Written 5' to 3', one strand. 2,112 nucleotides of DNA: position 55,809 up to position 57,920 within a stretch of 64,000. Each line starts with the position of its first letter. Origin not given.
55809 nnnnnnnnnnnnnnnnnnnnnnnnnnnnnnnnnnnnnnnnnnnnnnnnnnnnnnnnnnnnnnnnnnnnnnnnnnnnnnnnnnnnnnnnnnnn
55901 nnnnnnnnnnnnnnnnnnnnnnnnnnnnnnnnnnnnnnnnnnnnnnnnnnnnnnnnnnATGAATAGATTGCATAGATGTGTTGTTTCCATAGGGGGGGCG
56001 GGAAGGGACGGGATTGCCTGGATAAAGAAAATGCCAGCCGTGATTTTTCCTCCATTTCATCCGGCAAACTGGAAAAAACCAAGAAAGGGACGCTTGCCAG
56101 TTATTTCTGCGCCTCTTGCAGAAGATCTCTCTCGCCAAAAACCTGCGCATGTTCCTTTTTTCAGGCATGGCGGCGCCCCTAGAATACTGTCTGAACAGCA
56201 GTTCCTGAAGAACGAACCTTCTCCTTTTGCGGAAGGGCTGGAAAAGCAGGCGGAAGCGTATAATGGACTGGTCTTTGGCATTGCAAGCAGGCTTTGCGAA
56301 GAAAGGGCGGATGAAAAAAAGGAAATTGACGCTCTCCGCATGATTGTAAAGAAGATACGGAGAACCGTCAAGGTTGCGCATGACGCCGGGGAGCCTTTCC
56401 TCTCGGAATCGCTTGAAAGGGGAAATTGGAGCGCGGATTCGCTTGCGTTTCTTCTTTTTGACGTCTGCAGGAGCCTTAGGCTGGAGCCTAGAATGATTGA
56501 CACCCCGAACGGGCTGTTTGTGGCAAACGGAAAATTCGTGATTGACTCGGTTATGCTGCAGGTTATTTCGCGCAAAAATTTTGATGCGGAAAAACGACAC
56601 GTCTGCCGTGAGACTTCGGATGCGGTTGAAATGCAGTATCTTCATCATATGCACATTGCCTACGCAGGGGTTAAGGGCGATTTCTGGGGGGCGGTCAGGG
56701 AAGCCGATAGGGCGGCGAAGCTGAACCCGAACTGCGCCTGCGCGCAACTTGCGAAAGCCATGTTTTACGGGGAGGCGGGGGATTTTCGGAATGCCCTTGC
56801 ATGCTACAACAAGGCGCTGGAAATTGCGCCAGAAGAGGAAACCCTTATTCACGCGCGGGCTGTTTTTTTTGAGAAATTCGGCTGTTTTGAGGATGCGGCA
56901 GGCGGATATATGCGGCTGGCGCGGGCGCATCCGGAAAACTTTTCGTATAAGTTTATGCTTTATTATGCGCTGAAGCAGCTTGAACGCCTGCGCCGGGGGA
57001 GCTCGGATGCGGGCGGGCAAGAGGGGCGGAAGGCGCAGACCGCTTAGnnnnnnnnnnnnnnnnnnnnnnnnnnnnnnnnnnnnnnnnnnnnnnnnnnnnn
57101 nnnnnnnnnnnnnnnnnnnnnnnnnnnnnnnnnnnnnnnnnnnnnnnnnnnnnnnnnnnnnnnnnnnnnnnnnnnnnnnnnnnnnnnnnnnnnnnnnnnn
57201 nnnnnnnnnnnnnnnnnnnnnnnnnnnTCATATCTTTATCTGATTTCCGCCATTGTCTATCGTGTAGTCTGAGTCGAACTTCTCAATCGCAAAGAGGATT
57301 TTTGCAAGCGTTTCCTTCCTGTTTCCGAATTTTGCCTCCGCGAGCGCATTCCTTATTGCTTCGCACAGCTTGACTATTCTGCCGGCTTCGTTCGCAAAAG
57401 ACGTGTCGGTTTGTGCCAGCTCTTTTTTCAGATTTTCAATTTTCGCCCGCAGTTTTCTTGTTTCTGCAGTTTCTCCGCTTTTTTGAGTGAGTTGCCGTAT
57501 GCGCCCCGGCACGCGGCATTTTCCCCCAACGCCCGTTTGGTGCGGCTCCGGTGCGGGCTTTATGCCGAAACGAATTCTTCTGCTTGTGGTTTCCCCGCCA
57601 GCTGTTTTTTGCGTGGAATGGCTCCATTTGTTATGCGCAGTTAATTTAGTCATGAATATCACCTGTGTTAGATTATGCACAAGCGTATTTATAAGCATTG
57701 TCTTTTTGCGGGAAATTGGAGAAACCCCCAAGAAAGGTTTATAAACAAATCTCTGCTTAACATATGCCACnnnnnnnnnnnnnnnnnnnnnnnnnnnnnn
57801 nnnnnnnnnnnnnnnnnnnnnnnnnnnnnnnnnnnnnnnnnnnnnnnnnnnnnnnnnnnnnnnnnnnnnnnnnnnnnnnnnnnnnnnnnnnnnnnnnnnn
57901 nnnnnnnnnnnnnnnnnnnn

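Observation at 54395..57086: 2.7-kb gene cassette inserted between 16S and tRNA-Ala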

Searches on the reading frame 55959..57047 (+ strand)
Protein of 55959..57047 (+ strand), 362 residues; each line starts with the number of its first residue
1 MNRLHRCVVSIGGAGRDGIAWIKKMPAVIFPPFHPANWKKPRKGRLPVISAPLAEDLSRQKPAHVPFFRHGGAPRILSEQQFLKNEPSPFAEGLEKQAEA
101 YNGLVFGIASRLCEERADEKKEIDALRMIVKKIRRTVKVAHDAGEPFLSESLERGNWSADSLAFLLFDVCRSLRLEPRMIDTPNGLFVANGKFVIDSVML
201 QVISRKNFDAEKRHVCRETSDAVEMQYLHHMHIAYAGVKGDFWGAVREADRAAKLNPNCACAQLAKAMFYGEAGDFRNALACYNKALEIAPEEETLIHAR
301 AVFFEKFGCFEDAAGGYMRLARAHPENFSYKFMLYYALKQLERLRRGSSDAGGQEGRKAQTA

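Call 8: search_protein_families(library=pfam, proteins=[window:55959-57047:+], max_evalue=1)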
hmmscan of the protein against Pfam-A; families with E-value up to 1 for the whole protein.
window:55959-57047:+ (362 aa): 13 families
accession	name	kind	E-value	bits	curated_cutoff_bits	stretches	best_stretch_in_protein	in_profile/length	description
PF00515.34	TPR_1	-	2.9e-05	24.1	27.8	1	264-292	5-33/34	Tetratricopeptide repeat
PF13181.12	TPR_8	-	0.00013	22.3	25.7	1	264-292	5-33/34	Tetratricopeptide repeat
PF13424.12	TPR_12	-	0.00089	19.8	30.1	1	260-290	3-33/77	Tetratricopeptide repeat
PF13428.12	TPR_14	-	0.0014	19.6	23.5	1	262-301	3-42/44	Tetratricopeptide repeat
PF07719.23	TPR_2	-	0.0016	18.8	27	1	264-292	5-33/34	Tetratricopeptide repeat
PF13414.12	TPR_11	-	0.0052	16.9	26.8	1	272-294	6-28/42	TPR repeat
PF13371.12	TPR_9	-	0.0054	17.2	35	1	272-314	7-49/73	Tetratricopeptide repeat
PF10602.15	RPN7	-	0.015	15.5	29.6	1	262-289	38-65/174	26S proteasome subunit RPN7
PF13432.12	TPR_16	-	0.022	15.7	32.7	1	240-292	11-63/65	Tetratricopeptide repeat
PF14559.12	TPR_19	-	0.025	15.3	25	2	240-293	5-58/68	Tetratricopeptide repeat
PF13431.12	TPR_17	-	0.033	14.9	24.4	0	282-313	1-32/34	Tetratricopeptide repeat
PF12569.14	NatA_aux_su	-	0.069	12.5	33.3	1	218-287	186-253/515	N-terminal acetyltransferase A, auxiliary subunit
PF24575.1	TPR_Slam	-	0.24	12.3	35.2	0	262-294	49-81/104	Surface lipoprotein assembly modifier, N-terminal TPR repeats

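Call 9: search_protein_families(library=ncbifam, proteins=[window:55959-57047:+], max_evalue=1)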
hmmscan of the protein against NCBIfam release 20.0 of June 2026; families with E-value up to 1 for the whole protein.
window:55959-57047:+ (362 aa): 7 families
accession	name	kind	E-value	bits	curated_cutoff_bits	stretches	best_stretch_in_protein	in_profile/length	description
NF040959.1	MamA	equivalog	1.9e-06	27.5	200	1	222-314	68-159/204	magnetosome protein MamA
TIGR02521.1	type_IV_pilW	equivalog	2.9e-05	23.7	154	1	259-327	30-98/234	type IV pilus biogenesis/stability protein PilW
TIGR02917.1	PEP_TPR_lipo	equivalog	0.00032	18.7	312.2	1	237-344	476-583/899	XrtA/PEP-CTERM system TPR-repeat protein PrsT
NF033758.1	gliding_GltE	equivalog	0.00069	18.7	225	1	207-302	271-367/411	adventurous gliding motility TPR repeat lipoprotein GltE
TIGR00990.1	3a0801s09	subfamily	0.042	12.5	757.25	1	238-299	520-581/615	mitochondrial import receptor subunit TOM70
TIGR03939.1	PGA_TPR_OMP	equivalog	0.069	11.3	366.65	1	238-343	407-513/800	poly-beta-1,6 N-acetyl-D-glucosamine export porin PgaA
NF002725.1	PRK02603.1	equivalog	0.12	12.3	143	1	239-309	48-121/173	photosystem I assembly protein Ycf3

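Call 10: find_homologous_proteins(query=window:55959-57047:+)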
Query window:55959-57047:+ (362 aa): 2 proteins with E <= 0.001 among 5043 candidates.
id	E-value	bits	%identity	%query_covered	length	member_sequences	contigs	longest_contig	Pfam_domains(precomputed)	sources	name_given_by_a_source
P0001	1.6e-245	832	100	100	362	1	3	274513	-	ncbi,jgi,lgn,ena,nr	ncbi:hypothetical protein COV61_00030 [Candidatus Micrarchaeota archaeon CG11_big_fil_rev_8_21_14_0_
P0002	4.5e-77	278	50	81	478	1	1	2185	PF14559.13,PF13431.13,PF13414.13,PF13371.13,PF00515.35,PF13424.13,PF13428.13,PF13181.13,PF25064.2,PF07719.24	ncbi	-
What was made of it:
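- Call 10 names the organism.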

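Call 11: find_encoding_contigs(protein=window:55959-57047:+, flank=10000)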
Protein window:55959-57047:+ (362 aa): 8 contigs read that carry it; 6 places shown.
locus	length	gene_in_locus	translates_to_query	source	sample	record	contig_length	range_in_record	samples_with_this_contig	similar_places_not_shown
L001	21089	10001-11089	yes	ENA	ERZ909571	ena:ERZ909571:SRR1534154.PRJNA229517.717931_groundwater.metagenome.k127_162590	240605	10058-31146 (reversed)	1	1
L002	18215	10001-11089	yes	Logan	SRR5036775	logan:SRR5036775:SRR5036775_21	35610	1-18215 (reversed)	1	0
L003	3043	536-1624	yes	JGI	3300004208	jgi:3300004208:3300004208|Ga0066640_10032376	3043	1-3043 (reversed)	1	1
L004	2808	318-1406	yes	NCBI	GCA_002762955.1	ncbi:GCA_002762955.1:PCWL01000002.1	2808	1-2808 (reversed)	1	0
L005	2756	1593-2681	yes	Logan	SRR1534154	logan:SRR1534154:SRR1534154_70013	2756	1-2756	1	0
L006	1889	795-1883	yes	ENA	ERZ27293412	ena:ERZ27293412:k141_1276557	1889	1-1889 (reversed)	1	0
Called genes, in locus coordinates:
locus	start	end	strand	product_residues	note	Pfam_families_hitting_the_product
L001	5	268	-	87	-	-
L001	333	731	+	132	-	-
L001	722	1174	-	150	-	-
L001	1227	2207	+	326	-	PF00586:AIRS, PF02769:AIRS_C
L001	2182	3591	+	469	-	-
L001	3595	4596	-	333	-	PF01895:PhoU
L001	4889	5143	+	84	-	-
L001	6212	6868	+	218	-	PF14528:LAGLIDADG_3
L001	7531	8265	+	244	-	PF01381:HTH_3 (weak)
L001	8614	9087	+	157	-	-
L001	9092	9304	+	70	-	-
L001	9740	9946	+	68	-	-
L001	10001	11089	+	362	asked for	-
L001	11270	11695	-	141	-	-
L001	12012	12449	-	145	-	-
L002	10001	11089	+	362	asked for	-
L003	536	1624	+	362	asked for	-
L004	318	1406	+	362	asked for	-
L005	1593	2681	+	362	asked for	-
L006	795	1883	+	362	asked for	-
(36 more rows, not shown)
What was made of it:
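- Checked: The same sequence occurs in at least five independent assemblies (call 11).
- Tried and rejected: Rejected because at least five independent assemblies agree (call 11).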

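Call 12: find_encoding_contigs(protein=P0002, flank=10000)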
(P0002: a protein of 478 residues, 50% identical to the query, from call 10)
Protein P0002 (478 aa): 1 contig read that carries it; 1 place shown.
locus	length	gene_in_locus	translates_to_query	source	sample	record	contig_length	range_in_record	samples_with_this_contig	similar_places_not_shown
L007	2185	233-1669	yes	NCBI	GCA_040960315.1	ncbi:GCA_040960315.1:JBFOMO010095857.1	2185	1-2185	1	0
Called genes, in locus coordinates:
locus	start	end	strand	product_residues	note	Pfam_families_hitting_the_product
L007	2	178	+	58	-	?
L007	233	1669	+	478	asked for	PF13428:TPR_14 (faint), PF07719:TPR_2 (faint), PF13181:TPR_8 (faint), PF14559:TPR_19 (faint), PF00515:TPR_1 (faint), PF13424:TPR_12 (faint), PF13371:TPR_9 (faint), PF25064:ARM_TT21_5th (weak), +2 more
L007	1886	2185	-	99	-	?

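Call 42: search_protein_families(library=pfam, proteins=[P0002], max_evalue=10)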
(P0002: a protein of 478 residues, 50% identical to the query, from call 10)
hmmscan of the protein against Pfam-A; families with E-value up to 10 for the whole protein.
P0002 (478 aa): 16 families
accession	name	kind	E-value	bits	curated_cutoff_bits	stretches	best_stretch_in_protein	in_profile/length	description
PF13371.12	TPR_9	-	4.4e-10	39.9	35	2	279-334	5-60/73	Tetratricopeptide repeat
PF13428.12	TPR_14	-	2.4e-09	37.4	23.5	2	272-312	4-44/44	Tetratricopeptide repeat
PF07719.23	TPR_2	-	1.1e-08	35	27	2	272-302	4-34/34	Tetratricopeptide repeat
PF00515.34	TPR_1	-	1.9e-08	34.2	27.8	2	272-302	4-34/34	Tetratricopeptide repeat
PF14559.12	TPR_19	-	8.3e-08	32.9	25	3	282-335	4-57/68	Tetratricopeptide repeat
PF13181.12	TPR_8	-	2.4e-07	30.8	25.7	1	273-302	5-34/34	Tetratricopeptide repeat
PF13414.12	TPR_11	-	2.5e-07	30.7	26.8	2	284-314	9-39/42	TPR repeat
PF25064.1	ARM_TT21_5th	-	1.8e-06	28.7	27.8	1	272-331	4-63/117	TT21 fifth ARM repeats domain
PF13424.12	TPR_12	-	3.6e-06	27.5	30.1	1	258-300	32-76/77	Tetratricopeptide repeat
PF13431.12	TPR_17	-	4.4e-06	27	24.4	2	292-323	2-33/34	Tetratricopeptide repeat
PF23241.1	HAT_PRP39_C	-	0.00092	19.7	33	1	224-315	53-139/139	PRP39 C-terminal HAT repeat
PF12569.14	NatA_aux_su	-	0.0021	17.5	33.3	1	232-325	153-248/515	N-terminal acetyltransferase A, auxiliary subunit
PF13432.12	TPR_16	-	0.015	16.2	32.7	2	273-322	1-50/65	Tetratricopeptide repeat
PF20308.4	TPR-S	-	0.023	15.7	27.6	1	274-306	65-96/102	Tetratricopeptide Repeats-Sensor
PF23914.1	TPR_CcmH_CycH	-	0.026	14.8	42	1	273-334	54-118/158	Cytochrome c-type biogenesis protein H TPR domain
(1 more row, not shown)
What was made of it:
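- On TPR-repeat protein: The orthologue P0002 passes several TPR cut-offs (call 42).
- Closest known: SirB1/COG2912-type proteins. Same: TPR_9 is the best TPR hit in P0002 (call 42).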

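Call 62: predict_structure(alignment_id=A3)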
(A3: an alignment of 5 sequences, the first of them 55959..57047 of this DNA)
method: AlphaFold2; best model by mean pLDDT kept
length: 362 residues; sequences in the alignment: 5
mean_pLDDT: 74.0   pTM: 0.69
mean pLDDT of the five models: 74.0, 71.9, 71.2, 68.9, 68.6
residues with pLDDT >= 90: 132; 70-90: 127; 50-70: 22; < 50: 81
segments of 3 or more residues with pLDDT < 50: 1-68, 350-362
pLDDT, mean of each block of 10 residues (from residue 1): 25 27 25 28 24 25 37 83 79 79 90 71 88 86 76 88 93 89 86 91 92 79 87 86 91 88 92 93 94 91 93 96 92 93 72 40 36
secondary structure, 60 per line:
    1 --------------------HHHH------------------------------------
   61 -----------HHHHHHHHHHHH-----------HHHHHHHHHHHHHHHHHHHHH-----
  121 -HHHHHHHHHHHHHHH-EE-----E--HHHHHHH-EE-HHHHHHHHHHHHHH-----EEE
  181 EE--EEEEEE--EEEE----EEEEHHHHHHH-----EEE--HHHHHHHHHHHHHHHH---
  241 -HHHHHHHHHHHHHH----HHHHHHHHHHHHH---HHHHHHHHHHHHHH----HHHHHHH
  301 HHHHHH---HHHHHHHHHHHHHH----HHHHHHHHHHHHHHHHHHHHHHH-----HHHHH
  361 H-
elements in order: H21-24 H72-83 H95-115 H122-136 H148-154 H159-172 E178-182 E185-190 E193-196 E201-204 H205-211 E217-219 H222-237 H242-255 H260-272 H276-289 H294-306 H310-323 H328-350 H356-361

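Call 68: fold_search(model_id=the predicted structure, library=pdb)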
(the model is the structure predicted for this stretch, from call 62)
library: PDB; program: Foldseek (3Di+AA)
matches with E <= 10: 1417; with E <= 0.001: 114
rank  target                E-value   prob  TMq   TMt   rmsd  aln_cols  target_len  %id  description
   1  9gzg_A                2.7e-06  1.00  0.30  0.66   3.0       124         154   25  Crystal structure of CTPR4E4 mutant (released 2025-10-15)
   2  1na0_A                1.8e-05  1.00  0.29  0.77   3.1       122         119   26  Design of Stable alpha-Helical Arrays from an Idealized TPR Motif (released 2003-06-03)
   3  6vfh_A                1.9e-05  1.00  0.28  0.75   3.0       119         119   27  De novo designed tetrahedral nanoparticle T33_dn10 (released 2020-08-12)
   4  6v8e_B                2.3e-05  1.00  0.29  0.80   2.6       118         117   27  Computationally designed C3-symmetric homotrimer from TPR repeat protein (released 2020-08-12)
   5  6v8e_D                2.5e-05  1.00  0.28  0.78   2.8       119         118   27  Computationally designed C3-symmetric homotrimer from TPR repeat protein (released 2020-08-12)
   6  2vyi_B                2.7e-05  1.00  0.30  0.78   2.9       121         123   21  Crystal Structure of the TPR domain of Human SGT (released 2008-08-12)
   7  6v8e_A                2.7e-05  1.00  0.28  0.77   2.8       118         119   27  Computationally designed C3-symmetric homotrimer from TPR repeat protein (released 2020-08-12)
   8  6vfk_A                3.4e-05  1.00  0.28  0.76   3.0       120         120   27  De novo designed tetrahedral nanoparticle T33_dn10 displaying 4 copies of BG505-SOSIP trimer on the surface (released 2020-07-22)
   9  1w3b_B                4.0e-05  1.00  0.32  0.32  16.6       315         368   16  The superhelical TPR domain of O-linked GlcNAc transferase reveals structural similarities to importin alpha. (released 2004-09-09)
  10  2vyi_A                4.6e-05  1.00  0.30  0.76   2.9       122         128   20  Crystal Structure of the TPR domain of Human SGT (released 2008-08-12)
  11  8ump_A                6.1e-05  1.00  0.29  0.79   2.8       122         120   23  T33-ml35 - Designed Tetrahedral Protein Cage Using Machine Learning Algorithms (released 2023-11-15)
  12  5hgv_C                7.7e-05  1.00  0.28  0.16   7.4       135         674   19  Structure of an O-GlcNAc transferase point mutant, D554N in complex with peptide (released 2016-09-14)
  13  6ibo_A                7.7e-05  1.00  0.29  0.16   7.9       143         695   20  Catalytic deficiency of O-GlcNAc transferase leads to X-linked intellectual disability (released 2019-07-24)
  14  5npr_A                8.4e-05  1.00  0.29  0.16   7.9       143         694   20  The human O-GlcNAc transferase in complex with a thiol-linked bisubstrate inhibitor (released 2018-05-16)
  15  6tka_AAA              8.8e-05  1.00  0.28  0.15   7.9       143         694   20  Crystal structure of human O-GlcNAc transferase bound to substrate 7 and a peptide from HCF-1 pro-repeat 2 (11-26) (released 2020-03-04)
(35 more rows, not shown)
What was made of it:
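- On TPR-repeat protein: The model has helical hairpins over residues 222-350, and the fold search returns TPR structures (calls 62, 68).
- Checked: TPR_1 gives E = 2.9e-5 (call 8), and the fold search returns TPR structures (call 68).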

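Call 91: search_protein_families(library=phrogs, proteins=[window:55959-57047:+], max_evalue=0.01)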
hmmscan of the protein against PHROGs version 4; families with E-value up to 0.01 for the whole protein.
window:55959-57047:+ (362 aa): 1 family
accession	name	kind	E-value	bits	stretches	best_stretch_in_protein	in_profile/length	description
phrog_7590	-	unknown function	2.3e-07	31.8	1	200-302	124-199/234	-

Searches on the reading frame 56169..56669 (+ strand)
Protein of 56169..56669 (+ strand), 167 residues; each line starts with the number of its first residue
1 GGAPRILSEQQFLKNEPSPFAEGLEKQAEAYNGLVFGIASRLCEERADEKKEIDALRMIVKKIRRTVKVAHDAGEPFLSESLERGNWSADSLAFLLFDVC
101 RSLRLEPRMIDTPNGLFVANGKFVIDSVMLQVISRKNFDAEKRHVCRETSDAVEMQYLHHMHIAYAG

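Call 71: search_solved_structures(query=A4, max_evalue=10, show_alignments=2)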
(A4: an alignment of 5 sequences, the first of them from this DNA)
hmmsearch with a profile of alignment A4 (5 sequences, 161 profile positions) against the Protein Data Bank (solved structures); distinct sequences matched with E-value up to 10: 5.
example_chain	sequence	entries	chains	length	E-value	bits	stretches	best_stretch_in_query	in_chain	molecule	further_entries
4ygq_A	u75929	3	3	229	0.038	17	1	48-93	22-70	Hydrolase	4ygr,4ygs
5cwb_A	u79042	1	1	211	0.34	14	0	5-61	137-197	Designed helical repeat protein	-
9dec_A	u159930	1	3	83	0.71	12.9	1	15-46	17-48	D9-threaded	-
8tl7_A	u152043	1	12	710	0.72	12.9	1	11-61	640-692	Computationally designed protein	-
7mwr_B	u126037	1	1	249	9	9.3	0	10-61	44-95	LHD101B4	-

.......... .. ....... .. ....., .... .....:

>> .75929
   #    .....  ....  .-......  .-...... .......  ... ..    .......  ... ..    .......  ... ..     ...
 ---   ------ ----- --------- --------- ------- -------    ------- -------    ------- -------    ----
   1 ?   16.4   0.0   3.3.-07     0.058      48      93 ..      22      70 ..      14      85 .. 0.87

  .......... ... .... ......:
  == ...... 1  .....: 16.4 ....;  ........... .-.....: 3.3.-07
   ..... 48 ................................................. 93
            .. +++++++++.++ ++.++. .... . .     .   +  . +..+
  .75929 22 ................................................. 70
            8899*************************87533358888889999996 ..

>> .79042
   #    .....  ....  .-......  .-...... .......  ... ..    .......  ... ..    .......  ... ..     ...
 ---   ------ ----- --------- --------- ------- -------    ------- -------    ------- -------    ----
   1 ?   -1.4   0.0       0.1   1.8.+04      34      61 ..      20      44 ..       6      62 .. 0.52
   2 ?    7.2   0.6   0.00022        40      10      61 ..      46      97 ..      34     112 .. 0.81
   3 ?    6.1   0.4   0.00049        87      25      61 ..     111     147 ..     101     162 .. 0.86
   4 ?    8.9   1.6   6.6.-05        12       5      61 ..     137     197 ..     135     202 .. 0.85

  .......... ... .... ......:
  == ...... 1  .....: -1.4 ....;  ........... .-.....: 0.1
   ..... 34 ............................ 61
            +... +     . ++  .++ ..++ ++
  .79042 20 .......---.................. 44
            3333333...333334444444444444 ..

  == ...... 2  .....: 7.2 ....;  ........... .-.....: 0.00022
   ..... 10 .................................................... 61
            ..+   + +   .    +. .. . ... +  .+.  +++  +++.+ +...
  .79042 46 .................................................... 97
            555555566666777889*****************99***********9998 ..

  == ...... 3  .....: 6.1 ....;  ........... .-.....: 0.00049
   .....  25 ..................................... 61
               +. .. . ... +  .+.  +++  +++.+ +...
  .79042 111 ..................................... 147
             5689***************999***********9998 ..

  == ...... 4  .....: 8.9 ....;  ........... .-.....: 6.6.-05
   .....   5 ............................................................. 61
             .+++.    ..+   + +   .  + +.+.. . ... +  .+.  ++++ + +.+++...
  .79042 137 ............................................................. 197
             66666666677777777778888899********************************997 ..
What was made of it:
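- On SirB1-like (Transglut_core2 plus TPR): The PDB profile search gave nothing (call 71).
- Tried and rejected: The PDB profile search was negative (call 71).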

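Call 72: search_protein_families(library=pfam, alignment_id=A4, max_evalue=10)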
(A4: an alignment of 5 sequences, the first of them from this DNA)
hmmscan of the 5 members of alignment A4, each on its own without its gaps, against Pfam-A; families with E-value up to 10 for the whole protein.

A. member 1, seq(167 aa): 1 family
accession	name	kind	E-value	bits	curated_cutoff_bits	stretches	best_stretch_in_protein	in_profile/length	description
PF13369.12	Transglut_core2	-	0.077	12.9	23.5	1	49-128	24-111/155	Transglutaminase-like superfamily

B. families by the number of members that match (of 5 scanned): 2 families
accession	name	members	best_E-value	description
PF13369.12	Transglut_core2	4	0.0066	Transglutaminase-like superfamily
PF01637.24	ATPase_2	1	0.27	ATPase domain predominantly from Archaea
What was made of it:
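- Closest known: SirB1/COG2912-type proteins. Same: Four of five relatives give Transglut_core2 as their only N-domain hit (call 72).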

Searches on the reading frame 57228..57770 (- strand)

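Call 8: search_protein_families(library=pfam, proteins=[window:57228-57770:-], max_evalue=1)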
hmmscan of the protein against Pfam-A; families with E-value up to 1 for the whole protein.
window:57228-57770:- (180 aa): 2 families
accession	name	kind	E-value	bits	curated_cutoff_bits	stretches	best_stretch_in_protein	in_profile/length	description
PF06810.17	Phage_scaffold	-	0.0023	18.4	35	1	100-178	63-138/170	Phage capsid assembly scaffolding protein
PF14357.11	DUF4404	-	0.024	15.7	27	1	107-166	1-61/83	Domain of unknown function (DUF4404)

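Call 9: search_protein_families(library=ncbifam, proteins=[window:57228-57770:-], max_evalue=1)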
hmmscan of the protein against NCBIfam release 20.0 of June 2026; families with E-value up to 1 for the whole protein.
window:57228-57770:- (180 aa): 0 families

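Call 86: search_protein_families(library=pfam, proteins=[window:57228-57770:-], max_evalue=0.0001)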
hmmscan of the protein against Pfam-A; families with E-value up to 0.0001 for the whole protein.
window:57228-57770:- (180 aa): 0 families

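Call 91: search_protein_families(library=phrogs, proteins=[window:57228-57770:-], max_evalue=0.01)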
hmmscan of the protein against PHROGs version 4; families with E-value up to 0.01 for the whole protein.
window:57228-57770:- (180 aa): 0 families
